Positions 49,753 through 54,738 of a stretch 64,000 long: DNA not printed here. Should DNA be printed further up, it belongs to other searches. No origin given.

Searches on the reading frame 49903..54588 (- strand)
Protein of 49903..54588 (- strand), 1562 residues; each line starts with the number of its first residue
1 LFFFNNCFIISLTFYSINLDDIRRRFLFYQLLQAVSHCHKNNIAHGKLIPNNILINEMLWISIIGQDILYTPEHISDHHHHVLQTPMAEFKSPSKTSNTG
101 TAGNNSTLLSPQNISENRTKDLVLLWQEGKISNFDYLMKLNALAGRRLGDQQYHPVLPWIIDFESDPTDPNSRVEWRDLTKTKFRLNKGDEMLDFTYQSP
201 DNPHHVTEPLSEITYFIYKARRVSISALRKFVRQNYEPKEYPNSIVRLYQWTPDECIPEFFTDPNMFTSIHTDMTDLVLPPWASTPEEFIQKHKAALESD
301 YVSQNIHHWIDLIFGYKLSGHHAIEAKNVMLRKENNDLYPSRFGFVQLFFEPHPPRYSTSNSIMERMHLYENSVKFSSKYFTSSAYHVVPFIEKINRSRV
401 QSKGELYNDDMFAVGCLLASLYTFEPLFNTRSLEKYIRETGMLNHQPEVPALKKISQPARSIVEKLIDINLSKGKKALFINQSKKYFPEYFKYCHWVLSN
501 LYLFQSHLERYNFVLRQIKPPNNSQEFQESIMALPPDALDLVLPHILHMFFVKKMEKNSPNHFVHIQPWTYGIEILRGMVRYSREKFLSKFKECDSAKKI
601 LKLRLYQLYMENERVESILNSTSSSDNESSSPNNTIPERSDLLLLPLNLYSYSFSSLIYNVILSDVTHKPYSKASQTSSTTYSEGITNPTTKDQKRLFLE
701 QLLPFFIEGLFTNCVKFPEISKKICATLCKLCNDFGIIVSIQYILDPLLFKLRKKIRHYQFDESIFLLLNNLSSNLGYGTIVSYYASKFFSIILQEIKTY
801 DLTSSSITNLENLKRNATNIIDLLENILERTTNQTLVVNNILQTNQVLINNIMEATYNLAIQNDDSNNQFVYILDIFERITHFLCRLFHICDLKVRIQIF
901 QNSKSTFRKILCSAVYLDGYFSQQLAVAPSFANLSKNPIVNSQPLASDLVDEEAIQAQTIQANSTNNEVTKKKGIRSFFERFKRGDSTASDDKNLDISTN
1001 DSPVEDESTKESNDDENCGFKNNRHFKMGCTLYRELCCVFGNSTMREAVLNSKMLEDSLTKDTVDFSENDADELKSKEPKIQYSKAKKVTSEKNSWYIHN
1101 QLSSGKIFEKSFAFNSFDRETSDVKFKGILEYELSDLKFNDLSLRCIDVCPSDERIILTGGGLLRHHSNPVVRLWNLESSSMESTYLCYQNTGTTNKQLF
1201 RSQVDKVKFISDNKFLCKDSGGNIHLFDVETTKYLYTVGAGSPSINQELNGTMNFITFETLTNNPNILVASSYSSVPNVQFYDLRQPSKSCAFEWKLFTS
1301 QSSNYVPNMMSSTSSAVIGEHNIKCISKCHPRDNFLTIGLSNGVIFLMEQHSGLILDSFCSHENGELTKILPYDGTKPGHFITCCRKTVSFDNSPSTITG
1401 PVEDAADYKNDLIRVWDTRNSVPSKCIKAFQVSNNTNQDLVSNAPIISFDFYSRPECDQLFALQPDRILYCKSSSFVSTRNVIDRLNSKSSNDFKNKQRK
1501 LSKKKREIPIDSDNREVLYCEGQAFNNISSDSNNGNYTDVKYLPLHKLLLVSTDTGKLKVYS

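Call 14: search_protein_families(library=pfam, max_evalue=0.01, proteins=[window:49903-54588:-])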
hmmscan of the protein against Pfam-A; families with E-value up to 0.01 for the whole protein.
window:49903-54588:- (1562 aa): 4 families
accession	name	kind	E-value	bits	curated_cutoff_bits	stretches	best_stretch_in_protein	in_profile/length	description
PF02138.23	Beach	-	7.1e-45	154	26.8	1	126-331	3-232/276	Beige/BEACH domain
PF00069.31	Pkinase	-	7.5e-11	42.3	31.7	2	19-57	95-133/263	Protein kinase domain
PF12894.13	ANAPC4_WD40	-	0.00083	20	22.9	0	1201-1245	38-83/91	Anaphase-promoting complex subunit 4 WD40 domain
PF11037.13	Musclin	-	0.0039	17.5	21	1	1458-1512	65-121/132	Insulin-resistance promoting peptide in skeletal muscle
